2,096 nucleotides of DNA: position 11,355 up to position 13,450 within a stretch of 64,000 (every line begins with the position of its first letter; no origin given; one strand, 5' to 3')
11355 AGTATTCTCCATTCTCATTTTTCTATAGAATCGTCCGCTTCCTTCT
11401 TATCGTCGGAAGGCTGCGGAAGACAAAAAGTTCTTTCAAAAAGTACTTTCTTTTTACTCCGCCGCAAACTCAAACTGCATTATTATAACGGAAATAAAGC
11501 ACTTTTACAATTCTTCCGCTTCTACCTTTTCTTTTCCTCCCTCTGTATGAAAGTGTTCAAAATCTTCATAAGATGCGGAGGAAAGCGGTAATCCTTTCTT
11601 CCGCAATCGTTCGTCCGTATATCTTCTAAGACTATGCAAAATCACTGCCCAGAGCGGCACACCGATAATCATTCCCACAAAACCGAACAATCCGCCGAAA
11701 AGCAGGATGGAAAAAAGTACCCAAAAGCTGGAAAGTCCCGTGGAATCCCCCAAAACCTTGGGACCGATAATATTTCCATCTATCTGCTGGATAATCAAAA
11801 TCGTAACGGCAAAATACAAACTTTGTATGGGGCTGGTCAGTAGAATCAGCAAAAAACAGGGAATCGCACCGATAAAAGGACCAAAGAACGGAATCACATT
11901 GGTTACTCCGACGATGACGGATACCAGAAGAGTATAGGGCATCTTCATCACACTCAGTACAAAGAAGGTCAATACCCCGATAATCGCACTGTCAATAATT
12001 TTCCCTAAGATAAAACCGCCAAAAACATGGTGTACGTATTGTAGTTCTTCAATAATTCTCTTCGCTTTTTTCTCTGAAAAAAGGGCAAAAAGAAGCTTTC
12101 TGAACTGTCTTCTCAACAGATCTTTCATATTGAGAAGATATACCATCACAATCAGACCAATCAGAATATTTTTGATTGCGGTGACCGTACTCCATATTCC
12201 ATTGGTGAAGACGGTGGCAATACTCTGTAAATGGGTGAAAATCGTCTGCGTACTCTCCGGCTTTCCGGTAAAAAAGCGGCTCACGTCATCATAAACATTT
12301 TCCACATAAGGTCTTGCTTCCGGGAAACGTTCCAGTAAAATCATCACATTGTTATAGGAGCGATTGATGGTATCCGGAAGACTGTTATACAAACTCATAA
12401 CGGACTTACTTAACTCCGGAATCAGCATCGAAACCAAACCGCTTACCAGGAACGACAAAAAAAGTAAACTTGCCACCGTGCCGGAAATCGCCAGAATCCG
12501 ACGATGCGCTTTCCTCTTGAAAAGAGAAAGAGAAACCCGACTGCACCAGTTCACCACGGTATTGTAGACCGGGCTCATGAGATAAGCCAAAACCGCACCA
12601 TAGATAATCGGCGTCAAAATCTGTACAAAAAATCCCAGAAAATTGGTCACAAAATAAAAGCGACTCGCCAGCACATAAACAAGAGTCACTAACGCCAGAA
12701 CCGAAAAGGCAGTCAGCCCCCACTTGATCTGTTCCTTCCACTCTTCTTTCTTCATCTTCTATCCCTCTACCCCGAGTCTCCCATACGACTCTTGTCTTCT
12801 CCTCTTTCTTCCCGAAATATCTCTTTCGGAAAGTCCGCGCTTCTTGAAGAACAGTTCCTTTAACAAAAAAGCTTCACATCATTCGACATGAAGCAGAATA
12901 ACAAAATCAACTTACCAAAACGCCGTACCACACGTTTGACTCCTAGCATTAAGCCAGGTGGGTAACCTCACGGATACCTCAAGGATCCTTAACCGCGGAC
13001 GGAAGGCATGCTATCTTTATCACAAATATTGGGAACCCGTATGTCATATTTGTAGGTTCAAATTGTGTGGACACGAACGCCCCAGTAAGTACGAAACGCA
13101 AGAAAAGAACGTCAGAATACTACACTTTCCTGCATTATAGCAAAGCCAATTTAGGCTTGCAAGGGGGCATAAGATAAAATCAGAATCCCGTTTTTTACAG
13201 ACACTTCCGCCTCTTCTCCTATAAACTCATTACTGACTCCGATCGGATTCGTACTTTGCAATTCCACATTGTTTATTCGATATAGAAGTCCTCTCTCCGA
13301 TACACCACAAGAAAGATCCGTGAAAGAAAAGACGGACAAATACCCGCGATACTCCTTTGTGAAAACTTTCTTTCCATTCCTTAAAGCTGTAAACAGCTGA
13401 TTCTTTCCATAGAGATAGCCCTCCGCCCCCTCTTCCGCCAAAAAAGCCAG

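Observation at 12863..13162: Orphan ~260-nt transcription unit: candidate structured sRNA or long regulatory leader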

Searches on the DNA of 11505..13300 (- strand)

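Call 4: search_rna_families(source=window, start=12700, end=13300, threshold=evalue, max_evalue=1, show_alignments=3)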
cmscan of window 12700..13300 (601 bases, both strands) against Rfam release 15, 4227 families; matches with E-value up to 1: 1.
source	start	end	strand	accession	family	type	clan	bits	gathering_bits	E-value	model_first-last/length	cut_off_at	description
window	12908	13091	-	RF00013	6S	Gene;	-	51.9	46.4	1.7e-09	1-187/187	no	6S / SsrS RNA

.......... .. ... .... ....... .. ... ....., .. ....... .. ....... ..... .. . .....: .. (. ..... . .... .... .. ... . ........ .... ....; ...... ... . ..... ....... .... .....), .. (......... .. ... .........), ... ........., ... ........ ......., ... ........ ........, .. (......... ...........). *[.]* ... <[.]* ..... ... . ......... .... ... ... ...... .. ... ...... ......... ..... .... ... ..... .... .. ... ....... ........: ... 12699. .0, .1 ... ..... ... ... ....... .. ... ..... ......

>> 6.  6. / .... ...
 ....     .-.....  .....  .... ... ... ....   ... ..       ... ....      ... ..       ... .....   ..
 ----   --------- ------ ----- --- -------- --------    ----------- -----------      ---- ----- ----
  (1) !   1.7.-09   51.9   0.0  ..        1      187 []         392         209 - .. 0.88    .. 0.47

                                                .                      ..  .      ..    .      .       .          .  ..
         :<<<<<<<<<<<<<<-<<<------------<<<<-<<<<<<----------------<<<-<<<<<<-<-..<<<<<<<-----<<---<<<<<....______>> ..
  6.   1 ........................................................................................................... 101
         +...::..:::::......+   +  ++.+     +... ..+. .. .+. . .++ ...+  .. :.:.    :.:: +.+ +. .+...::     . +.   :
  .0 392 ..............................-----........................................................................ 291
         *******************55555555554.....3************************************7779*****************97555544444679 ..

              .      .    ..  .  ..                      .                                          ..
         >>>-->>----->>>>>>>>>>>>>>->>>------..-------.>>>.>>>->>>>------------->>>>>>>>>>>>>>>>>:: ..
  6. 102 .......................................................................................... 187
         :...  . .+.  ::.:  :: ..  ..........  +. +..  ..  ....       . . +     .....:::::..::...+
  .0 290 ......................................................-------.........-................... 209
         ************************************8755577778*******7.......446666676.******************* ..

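Call 10: search_rna_families(sources=[L001, L002, L003, L005, L007, L020, L025, L038, L048, L052, L006, L009, L016, L019, L024, L064, L039, L028, L049, L053], threshold=gathering)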
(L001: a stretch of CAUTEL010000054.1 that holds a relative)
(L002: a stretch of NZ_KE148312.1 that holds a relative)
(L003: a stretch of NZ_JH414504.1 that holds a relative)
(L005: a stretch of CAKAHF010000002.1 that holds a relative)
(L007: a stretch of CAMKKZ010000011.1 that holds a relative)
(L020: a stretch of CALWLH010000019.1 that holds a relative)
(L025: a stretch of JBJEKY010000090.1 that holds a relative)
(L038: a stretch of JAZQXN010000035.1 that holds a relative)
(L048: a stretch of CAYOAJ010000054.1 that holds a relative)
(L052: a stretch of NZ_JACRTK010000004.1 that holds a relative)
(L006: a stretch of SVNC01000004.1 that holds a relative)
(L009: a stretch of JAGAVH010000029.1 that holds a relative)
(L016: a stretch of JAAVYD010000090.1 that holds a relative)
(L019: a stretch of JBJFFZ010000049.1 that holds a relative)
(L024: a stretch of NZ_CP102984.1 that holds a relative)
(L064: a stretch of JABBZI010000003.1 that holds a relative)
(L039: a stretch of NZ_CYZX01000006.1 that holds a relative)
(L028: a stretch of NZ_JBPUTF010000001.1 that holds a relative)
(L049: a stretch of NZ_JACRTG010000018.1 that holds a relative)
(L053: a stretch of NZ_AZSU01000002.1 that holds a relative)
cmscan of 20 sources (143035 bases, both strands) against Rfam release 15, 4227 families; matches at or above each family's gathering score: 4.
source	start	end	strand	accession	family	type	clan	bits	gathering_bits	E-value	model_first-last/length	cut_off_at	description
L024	5509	5597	+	RF00504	Glycine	Cis-reg; riboswitch;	CL00125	63.4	32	1.8e-10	1-94/94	no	Glycine riboswitch aptamer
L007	2684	2865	+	RF00013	6S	Gene;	-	49.1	46.4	1.9e-06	1-187/187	no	6S / SsrS RNA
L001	2669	2852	+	RF00013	6S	Gene;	-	47.6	46.4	4.3e-06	1-187/187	no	6S / SsrS RNA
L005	2643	2826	+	RF00013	6S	Gene;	-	46.7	46.4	7.2e-06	1-187/187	no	6S / SsrS RNA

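Call 18: search_rna_families(sources=[L002, L003, L081, L083, L091, L094, L107, L112, L098], threshold=evalue, max_evalue=0.01)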
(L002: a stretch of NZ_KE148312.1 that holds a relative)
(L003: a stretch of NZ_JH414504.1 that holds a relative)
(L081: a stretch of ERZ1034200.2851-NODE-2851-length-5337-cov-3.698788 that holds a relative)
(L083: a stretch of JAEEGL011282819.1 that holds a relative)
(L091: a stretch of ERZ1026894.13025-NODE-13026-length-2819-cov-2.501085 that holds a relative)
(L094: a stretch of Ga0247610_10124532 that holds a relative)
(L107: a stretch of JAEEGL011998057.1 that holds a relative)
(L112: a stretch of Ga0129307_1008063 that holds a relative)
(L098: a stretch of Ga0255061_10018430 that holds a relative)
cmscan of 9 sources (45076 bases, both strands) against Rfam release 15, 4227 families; matches with E-value up to 0.01: 13.
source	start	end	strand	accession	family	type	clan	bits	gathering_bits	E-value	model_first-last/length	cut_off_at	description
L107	1048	1121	+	RF00005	tRNA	Gene; tRNA;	CL00001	68.4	29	6.2e-13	1-71/71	no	tRNA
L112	916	989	-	RF00005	tRNA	Gene; tRNA;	CL00001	68.4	29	6.2e-13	1-71/71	no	tRNA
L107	6935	7008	+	RF00005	tRNA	Gene; tRNA;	CL00001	62.9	29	2e-11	1-71/71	no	tRNA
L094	27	211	+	RF00013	6S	Gene;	-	56.4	46.4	1.1e-08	1-187/187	no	6S / SsrS RNA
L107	1276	1460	+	RF00013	6S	Gene;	-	55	46.4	2.3e-08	1-187/187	no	6S / SsrS RNA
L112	577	761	-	RF00013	6S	Gene;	-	55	46.4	2.3e-08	1-187/187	no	6S / SsrS RNA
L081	3530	3714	+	RF00013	6S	Gene;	-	50.5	46.4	2.8e-07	1-187/187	no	6S / SsrS RNA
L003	2706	2889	+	RF00013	6S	Gene;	-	44.2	46.4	8.7e-06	1-187/187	no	6S / SsrS RNA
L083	1889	2068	+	RF00013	6S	Gene;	-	44.1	46.4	9.2e-06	1-187/187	no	6S / SsrS RNA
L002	2669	2852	+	RF00013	6S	Gene;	-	42.9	46.4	1.8e-05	1-187/187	no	6S / SsrS RNA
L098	2774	2940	-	RF00013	6S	Gene;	-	41.8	46.4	3.3e-05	14-187/187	5'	6S / SsrS RNA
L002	5884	6241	+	RF01766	cspA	Cis-reg; thermoregulator;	-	36.8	78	4.7e-06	1-428/428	no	cspA thermoregulator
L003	5836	6222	+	RF01766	cspA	Cis-reg; thermoregulator;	-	25.8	78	0.0076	1-428/428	no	cspA thermoregulator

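Call 26: build_rna_model(alignment_id=A4, structure=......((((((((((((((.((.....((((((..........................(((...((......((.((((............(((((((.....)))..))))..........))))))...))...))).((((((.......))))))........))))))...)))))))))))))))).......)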
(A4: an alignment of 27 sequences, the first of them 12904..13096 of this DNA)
Model R1 built from alignment A4 (27 sequences, 201 columns); structure: as given.
model positions 193; base pairs 46; branch points 1; effective number of sequences 1.57; information 0.59 bits per position. Calibrated on 0.2 Mb of random sequence (short: E-values are rough).
structure used (alignment columns):
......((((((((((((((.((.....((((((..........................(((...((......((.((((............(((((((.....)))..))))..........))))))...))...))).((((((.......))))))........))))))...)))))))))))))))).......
